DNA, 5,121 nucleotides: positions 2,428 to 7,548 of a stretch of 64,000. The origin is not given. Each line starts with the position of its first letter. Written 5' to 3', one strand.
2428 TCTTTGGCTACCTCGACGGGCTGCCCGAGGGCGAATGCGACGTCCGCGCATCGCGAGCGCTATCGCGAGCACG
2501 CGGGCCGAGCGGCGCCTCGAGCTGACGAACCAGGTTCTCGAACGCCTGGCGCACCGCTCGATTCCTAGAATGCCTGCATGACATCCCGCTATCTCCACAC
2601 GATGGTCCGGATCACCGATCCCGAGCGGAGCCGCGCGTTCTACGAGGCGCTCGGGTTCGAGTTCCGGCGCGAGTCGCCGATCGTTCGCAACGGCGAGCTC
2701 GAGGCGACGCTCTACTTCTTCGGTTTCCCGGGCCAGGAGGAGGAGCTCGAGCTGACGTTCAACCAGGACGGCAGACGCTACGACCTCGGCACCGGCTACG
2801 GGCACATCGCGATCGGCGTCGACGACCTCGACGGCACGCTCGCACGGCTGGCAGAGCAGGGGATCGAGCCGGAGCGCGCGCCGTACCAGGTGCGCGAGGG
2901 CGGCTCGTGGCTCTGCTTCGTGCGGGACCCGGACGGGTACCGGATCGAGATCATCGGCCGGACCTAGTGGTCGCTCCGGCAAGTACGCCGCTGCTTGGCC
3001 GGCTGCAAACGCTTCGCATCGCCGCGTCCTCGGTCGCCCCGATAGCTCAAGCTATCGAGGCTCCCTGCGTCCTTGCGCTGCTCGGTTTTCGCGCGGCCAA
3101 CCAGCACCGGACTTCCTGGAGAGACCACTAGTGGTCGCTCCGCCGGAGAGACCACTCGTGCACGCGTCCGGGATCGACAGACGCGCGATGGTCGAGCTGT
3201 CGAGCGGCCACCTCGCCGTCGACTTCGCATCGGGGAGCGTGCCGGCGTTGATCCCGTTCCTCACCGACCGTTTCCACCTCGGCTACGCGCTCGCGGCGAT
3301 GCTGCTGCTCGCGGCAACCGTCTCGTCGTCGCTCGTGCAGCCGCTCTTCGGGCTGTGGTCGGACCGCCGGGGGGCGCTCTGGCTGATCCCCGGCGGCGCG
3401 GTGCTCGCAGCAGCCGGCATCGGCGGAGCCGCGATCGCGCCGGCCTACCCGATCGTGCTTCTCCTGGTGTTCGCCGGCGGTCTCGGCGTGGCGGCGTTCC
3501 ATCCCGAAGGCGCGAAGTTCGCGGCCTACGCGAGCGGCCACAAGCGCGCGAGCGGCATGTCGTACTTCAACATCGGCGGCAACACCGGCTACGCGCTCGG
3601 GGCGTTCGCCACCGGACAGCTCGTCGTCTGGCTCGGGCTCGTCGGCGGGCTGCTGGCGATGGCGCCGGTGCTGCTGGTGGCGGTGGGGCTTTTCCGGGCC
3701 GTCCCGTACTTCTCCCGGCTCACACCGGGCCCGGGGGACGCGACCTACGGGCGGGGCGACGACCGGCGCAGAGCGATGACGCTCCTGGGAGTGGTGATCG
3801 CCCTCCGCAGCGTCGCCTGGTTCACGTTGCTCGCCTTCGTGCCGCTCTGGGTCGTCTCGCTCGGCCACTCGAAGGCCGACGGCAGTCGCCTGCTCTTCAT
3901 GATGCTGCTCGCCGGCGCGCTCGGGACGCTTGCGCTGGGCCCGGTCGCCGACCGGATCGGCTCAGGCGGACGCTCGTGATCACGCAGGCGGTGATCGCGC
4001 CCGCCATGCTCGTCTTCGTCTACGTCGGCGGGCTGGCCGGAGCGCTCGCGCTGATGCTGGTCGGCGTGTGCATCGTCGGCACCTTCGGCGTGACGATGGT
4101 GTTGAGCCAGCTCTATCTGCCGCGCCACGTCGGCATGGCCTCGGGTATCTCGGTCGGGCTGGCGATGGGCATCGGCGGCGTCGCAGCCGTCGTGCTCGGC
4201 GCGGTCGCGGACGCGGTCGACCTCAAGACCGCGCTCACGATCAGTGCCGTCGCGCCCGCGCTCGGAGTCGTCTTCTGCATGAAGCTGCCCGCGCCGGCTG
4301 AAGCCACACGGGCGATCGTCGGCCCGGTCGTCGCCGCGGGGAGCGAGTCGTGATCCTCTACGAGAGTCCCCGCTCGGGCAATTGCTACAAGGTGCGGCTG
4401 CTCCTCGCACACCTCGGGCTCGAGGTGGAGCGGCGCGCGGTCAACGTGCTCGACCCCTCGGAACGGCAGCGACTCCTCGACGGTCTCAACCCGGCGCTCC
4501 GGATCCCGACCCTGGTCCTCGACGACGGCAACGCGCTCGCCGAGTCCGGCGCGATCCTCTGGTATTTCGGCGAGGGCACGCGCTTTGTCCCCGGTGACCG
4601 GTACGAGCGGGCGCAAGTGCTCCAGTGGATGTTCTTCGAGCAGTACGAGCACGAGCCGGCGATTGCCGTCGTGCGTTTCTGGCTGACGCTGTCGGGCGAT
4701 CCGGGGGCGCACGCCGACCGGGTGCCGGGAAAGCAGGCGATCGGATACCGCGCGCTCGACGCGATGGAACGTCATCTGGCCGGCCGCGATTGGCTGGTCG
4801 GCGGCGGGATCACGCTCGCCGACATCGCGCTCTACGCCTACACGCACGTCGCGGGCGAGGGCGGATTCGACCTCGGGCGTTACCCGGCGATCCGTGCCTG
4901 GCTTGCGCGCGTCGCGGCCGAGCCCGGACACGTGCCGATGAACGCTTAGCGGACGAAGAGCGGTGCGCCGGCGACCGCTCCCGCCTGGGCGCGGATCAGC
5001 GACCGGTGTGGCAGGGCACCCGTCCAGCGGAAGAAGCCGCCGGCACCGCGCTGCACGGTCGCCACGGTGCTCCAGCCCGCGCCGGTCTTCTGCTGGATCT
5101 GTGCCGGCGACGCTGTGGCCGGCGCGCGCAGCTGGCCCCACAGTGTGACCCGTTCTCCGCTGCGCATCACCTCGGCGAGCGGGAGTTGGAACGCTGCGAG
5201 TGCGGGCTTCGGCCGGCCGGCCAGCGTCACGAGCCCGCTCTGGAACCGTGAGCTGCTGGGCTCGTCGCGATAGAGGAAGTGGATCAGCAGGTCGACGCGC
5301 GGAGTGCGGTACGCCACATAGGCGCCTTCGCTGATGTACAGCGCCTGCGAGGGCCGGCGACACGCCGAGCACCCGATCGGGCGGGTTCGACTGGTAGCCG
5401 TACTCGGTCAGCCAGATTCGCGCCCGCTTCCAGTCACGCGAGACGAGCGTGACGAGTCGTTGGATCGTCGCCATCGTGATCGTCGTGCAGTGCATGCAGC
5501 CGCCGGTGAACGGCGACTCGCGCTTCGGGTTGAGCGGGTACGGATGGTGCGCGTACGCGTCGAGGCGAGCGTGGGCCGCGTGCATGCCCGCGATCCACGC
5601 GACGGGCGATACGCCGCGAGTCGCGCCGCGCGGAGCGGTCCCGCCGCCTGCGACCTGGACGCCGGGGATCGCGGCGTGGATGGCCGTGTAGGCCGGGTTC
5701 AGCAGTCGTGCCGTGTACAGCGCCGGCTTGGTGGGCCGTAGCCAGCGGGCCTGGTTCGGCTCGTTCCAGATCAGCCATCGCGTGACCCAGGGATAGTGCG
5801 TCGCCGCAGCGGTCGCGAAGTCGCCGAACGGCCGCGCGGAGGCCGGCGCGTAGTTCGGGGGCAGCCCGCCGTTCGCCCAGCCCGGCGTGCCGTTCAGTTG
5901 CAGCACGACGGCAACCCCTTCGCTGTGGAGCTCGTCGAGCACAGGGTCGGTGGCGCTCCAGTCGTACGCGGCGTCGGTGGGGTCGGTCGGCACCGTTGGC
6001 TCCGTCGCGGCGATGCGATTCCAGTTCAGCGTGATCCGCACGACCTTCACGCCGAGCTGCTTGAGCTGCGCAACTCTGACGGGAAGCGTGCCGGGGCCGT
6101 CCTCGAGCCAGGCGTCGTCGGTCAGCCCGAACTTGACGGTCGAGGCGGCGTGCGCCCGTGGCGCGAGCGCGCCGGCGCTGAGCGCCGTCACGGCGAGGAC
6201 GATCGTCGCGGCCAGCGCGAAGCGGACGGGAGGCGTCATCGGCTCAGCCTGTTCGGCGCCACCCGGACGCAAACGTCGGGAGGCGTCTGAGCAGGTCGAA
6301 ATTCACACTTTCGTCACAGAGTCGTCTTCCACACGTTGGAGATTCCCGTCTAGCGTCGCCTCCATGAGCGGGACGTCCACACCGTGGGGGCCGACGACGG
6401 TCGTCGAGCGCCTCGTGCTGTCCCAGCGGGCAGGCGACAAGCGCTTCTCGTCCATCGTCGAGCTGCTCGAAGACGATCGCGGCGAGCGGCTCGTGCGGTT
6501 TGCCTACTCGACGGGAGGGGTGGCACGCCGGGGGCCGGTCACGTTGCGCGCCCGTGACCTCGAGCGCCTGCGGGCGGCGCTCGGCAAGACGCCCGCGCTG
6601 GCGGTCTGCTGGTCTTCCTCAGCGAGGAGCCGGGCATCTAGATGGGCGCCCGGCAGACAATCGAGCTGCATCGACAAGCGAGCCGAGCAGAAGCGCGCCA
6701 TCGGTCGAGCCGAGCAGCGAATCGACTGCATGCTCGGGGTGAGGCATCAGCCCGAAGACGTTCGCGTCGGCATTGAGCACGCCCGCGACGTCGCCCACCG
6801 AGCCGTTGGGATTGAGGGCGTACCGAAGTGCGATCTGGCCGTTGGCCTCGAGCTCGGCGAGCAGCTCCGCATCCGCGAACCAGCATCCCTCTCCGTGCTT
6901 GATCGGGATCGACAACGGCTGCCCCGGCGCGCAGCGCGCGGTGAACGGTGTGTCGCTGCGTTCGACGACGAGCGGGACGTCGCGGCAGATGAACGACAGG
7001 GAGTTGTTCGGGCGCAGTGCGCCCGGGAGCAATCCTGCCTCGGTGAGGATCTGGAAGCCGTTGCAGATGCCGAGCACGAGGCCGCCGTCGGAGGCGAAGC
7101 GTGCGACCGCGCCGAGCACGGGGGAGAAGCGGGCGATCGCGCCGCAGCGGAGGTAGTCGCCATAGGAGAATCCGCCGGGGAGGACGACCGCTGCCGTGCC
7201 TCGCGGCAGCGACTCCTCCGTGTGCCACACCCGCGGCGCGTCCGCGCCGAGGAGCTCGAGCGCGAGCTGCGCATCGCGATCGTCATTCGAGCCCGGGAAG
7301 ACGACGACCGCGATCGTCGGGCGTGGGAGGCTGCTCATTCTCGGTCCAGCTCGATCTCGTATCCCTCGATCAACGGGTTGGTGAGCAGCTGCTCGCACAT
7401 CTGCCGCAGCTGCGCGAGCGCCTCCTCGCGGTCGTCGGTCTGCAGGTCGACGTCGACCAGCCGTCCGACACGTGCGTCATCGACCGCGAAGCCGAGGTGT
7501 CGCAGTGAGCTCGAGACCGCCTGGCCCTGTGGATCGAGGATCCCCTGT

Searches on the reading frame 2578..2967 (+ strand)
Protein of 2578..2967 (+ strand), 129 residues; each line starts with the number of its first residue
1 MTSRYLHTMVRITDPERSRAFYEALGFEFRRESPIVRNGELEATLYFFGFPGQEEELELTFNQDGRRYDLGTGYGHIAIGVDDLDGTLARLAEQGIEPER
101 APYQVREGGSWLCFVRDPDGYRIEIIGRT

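Call 40: search_protein_families(library=pfam, proteins=[window:2578-2967:+])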
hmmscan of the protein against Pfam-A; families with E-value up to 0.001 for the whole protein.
window:2578-2967:+ (129 aa): 5 families
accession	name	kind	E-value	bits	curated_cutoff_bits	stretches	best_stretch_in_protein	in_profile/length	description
PF00903.31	Glyoxalase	-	3.8e-20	72.9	20.6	1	6-125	3-121/121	Glyoxalase/Bleomycin resistance protein/Dioxygenase superfamily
PF13669.12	Glyoxalase_4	-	6e-09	36.6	27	1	7-110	2-105/109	Glyoxalase/Bleomycin resistance protein/Dioxygenase superfamily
PF18029.7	Glyoxalase_6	-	6.9e-05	23.9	23.6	1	9-125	3-105/106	Glyoxalase-like domain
PF13468.12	Glyoxalase_3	-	0.00039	20.9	25.1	0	7-100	3-104/176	Glyoxalase-like domain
PF22677.2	Ble-like_N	-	0.00048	20.3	24.5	0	12-31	9-29/41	Bleomycin resistance protein-like N-terminal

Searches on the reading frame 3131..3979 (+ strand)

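Call 39: search_protein_families(library=pfam, proteins=[window:3131-3979:+])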
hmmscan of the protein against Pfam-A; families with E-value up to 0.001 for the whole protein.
window:3131-3979:+ (282 aa): 1 family
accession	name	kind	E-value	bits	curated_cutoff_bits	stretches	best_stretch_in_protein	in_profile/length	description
PF07690.21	MFS_1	-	1.6e-22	80.4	33.4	1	25-278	3-267/347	Major Facilitator Superfamily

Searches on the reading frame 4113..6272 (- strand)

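Call 39: search_protein_families(library=pfam, proteins=[window:4113-6272:-])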
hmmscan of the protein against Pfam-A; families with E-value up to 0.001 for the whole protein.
window:4113-6272:- (719 aa): 1 family
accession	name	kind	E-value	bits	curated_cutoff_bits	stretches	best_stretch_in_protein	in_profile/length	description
PF00150.24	Cellulase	-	0.00011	22.2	23.5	1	67-188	27-140/272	Cellulase (glycosyl hydrolase family 5)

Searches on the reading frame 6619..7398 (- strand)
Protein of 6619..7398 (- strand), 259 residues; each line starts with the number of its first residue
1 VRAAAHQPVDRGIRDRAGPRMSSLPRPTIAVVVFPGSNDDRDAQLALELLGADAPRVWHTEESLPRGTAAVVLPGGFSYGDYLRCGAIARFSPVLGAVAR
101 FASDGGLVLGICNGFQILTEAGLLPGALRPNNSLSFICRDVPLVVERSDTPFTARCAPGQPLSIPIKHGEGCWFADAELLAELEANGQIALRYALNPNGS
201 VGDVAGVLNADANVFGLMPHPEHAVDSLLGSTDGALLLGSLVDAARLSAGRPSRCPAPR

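Call 39: search_protein_families(library=pfam, proteins=[window:6619-7398:-])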
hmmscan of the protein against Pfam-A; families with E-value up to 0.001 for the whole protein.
window:6619-7398:- (259 aa): 3 families
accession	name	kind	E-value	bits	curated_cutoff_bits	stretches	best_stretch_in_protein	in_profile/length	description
PF13507.12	GATase_5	-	1.3e-35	123.2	27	1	26-228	1-233/260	CobB/CobQ-like glutamine amidotransferase domain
PF07685.20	GATase_3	-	3.7e-06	27.1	27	1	47-120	19-90/196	CobB/CobQ-like glutamine amidotransferase domain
PF01965.30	DJ-1_PfpI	-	2.5e-05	24.6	26.6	1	69-126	63-115/165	DJ-1/PfpI family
